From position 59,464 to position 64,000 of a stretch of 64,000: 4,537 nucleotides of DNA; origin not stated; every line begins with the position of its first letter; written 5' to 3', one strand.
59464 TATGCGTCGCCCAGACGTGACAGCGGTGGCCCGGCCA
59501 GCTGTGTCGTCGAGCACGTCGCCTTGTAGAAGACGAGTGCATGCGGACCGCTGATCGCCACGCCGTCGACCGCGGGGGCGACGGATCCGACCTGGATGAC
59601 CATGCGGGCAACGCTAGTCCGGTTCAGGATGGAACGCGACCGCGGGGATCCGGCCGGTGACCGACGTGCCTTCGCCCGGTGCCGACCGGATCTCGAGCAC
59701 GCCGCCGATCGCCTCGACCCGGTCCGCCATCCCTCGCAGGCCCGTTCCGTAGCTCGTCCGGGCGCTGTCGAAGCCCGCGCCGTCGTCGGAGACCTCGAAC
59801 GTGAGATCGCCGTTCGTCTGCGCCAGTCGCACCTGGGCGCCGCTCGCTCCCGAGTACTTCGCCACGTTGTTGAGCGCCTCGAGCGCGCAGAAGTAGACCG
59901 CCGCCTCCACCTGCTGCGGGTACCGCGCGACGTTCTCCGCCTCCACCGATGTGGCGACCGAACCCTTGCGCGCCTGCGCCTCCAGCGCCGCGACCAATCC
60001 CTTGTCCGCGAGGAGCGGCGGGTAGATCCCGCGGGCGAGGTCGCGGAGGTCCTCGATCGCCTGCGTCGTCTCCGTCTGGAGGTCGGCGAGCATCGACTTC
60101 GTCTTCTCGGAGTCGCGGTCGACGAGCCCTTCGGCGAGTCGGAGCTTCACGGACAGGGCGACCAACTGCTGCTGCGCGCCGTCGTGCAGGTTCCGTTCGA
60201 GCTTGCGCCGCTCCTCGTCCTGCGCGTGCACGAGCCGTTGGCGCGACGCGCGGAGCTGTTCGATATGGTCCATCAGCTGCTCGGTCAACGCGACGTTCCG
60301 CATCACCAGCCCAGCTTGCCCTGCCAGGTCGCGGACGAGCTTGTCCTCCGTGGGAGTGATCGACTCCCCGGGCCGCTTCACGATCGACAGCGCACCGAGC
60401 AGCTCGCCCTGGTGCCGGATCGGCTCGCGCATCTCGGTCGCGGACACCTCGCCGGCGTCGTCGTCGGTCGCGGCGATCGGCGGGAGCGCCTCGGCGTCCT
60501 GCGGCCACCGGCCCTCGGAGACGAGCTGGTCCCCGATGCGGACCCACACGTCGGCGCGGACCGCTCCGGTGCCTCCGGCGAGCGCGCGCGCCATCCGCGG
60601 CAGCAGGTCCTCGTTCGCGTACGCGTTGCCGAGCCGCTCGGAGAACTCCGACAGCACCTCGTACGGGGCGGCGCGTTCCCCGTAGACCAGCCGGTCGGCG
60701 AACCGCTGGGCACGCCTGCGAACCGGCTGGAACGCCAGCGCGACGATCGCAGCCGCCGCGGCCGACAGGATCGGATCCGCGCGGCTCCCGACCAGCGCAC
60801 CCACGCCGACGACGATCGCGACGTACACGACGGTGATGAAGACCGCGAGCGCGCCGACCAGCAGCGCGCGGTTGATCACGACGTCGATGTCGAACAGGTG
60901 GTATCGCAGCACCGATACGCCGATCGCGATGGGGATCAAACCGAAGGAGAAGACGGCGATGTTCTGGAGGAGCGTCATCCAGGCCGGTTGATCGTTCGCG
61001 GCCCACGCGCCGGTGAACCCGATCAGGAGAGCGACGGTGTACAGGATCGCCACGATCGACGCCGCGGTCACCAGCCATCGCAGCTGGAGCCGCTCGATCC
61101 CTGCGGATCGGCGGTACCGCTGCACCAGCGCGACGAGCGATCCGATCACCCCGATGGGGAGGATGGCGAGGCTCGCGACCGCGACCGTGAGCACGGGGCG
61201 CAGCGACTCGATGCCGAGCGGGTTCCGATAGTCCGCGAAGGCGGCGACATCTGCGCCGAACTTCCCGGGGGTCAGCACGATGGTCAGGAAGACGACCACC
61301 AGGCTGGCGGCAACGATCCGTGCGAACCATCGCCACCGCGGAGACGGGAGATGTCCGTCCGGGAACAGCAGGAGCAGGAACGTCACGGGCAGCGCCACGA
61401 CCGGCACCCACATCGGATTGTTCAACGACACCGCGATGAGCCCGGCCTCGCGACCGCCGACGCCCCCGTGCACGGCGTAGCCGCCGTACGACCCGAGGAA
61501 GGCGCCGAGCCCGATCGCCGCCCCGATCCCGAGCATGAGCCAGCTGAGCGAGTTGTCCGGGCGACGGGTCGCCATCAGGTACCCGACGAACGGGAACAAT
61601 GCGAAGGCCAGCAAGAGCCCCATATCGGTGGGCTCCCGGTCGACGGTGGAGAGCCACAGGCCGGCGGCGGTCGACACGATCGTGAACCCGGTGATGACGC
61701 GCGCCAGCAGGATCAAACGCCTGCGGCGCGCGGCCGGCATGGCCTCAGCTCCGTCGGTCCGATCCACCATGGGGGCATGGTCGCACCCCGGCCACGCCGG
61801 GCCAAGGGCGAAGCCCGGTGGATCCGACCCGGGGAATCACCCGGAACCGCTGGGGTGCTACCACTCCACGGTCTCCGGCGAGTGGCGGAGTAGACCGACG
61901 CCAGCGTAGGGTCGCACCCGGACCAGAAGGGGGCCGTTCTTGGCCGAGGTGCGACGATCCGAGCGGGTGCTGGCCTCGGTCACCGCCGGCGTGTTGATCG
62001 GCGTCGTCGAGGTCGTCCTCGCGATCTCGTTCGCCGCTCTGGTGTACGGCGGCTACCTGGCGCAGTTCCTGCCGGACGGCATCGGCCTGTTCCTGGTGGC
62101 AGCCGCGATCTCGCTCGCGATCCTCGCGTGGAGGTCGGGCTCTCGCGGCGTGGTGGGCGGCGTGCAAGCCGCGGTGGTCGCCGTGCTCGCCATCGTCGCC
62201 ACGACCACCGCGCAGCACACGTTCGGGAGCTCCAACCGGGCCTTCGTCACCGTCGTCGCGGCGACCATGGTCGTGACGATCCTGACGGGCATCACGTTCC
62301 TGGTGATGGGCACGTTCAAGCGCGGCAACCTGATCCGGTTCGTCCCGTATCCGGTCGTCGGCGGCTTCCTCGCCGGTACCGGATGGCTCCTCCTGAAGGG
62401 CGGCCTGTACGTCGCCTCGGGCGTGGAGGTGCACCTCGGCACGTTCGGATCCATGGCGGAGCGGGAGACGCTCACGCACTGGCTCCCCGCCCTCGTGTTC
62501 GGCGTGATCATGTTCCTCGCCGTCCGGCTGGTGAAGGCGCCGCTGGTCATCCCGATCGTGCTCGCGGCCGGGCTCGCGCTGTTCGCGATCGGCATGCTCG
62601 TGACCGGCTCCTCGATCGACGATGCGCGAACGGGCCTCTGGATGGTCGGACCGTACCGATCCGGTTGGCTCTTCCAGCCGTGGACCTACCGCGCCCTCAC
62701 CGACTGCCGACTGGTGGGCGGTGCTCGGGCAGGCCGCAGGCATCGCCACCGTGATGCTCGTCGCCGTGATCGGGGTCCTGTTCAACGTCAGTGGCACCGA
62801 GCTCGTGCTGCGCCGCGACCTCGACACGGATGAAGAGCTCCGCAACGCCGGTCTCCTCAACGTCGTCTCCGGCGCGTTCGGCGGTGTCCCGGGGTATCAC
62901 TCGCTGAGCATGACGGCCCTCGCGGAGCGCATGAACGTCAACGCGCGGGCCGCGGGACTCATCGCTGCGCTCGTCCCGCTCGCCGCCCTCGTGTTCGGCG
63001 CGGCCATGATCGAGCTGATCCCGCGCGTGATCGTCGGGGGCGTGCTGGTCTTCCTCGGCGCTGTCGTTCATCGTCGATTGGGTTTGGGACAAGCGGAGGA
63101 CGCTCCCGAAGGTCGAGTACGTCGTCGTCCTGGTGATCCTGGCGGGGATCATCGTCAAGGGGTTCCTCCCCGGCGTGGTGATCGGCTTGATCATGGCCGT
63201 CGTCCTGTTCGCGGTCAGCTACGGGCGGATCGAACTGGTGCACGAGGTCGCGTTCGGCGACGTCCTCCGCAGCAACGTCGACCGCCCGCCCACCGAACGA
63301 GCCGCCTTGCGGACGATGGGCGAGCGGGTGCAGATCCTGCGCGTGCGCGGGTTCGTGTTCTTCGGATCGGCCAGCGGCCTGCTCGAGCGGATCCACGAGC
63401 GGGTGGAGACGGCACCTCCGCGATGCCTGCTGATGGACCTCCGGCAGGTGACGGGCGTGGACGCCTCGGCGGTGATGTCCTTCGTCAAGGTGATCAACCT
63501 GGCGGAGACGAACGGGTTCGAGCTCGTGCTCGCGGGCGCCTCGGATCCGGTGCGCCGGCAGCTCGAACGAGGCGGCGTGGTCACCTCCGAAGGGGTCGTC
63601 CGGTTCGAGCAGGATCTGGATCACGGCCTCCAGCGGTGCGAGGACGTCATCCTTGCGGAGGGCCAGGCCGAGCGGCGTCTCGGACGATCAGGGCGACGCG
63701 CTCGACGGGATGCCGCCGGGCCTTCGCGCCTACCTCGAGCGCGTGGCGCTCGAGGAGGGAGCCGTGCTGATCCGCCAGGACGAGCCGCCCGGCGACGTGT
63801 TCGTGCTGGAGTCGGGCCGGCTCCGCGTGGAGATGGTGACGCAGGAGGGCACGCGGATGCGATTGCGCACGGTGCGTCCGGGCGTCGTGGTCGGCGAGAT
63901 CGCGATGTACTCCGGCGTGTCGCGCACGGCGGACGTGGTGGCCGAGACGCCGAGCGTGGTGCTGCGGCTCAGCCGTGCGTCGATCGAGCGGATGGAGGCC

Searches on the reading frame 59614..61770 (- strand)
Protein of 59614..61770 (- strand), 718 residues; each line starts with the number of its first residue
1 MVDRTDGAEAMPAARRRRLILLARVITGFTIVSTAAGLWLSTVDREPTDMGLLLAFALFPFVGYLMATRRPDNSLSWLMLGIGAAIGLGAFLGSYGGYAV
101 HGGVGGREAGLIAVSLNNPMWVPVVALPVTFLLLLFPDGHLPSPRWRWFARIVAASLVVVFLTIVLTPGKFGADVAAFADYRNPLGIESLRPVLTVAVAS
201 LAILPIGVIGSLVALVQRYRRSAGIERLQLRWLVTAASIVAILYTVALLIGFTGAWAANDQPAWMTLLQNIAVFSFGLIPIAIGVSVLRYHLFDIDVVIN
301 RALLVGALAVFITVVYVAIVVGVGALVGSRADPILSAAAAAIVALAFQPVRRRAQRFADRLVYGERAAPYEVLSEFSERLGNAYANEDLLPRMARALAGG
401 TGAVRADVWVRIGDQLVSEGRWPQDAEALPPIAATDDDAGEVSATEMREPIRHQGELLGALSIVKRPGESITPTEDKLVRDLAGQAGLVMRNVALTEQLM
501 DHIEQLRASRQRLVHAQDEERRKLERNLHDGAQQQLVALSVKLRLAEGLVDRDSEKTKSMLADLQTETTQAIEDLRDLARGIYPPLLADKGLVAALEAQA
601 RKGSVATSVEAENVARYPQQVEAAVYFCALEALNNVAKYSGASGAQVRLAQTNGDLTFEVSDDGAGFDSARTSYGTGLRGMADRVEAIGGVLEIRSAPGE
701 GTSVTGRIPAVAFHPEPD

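Call 9: search_protein_families(library=pfam, proteins=[window:59614-61770:-], max_evalue=0.001)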
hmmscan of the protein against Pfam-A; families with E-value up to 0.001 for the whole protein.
window:59614-61770:- (718 aa): 4 families
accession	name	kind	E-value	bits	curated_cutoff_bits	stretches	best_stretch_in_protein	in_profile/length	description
PF07730.19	HisKA_3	-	4.6e-13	50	24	1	520-585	1-66/68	Histidine kinase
PF02518.31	HATPase_c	-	2.7e-09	37.9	26.4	1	624-710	5-109/111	Histidine kinase-, DNA gyrase B-, and HSP90-like ATPase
PF13581.12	HATPase_c_2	-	0.00014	22.3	27.4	1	604-670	13-82/127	Histidine kinase-like ATPase domain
PF13185.12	GAF_2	-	0.00093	19.9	28.6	0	444-490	91-135/136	GAF domain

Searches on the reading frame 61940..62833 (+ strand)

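Call 9: search_protein_families(library=pfam, proteins=[window:61940-62833:+], max_evalue=0.001)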
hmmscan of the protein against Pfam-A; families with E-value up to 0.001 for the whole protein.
window:61940-62833:+ (297 aa): 1 family
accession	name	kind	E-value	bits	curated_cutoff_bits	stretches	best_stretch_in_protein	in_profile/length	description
PF00916.26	Sulfate_transp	-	2.5e-10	40.1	23.2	1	13-200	4-180/380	Sulfate permease family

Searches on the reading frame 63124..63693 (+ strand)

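Call 55: search_protein_families(library=pfam, proteins=[window:63124-63693:+], max_evalue=0.001)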
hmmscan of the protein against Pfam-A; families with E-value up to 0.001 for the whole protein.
seq(190 aa): 2 families
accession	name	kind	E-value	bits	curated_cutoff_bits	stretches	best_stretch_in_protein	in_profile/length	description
PF01740.26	STAS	-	6.3e-15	55.3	22.6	1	68-155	9-96/106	STAS domain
PF13466.11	STAS_2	-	3.7e-06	27.5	29.2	1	82-152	11-79/80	STAS domain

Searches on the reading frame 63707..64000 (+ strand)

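Call 55: search_protein_families(library=pfam, proteins=[window:63707-64000:+], max_evalue=0.001)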
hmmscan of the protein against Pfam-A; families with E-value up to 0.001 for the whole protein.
seq(98 aa): 1 family
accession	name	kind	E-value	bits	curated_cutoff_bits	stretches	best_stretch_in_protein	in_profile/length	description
PF00027.35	cNMP_binding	-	3.2e-19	69.1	27.5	1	13-96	2-85/89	Cyclic nucleotide-binding domain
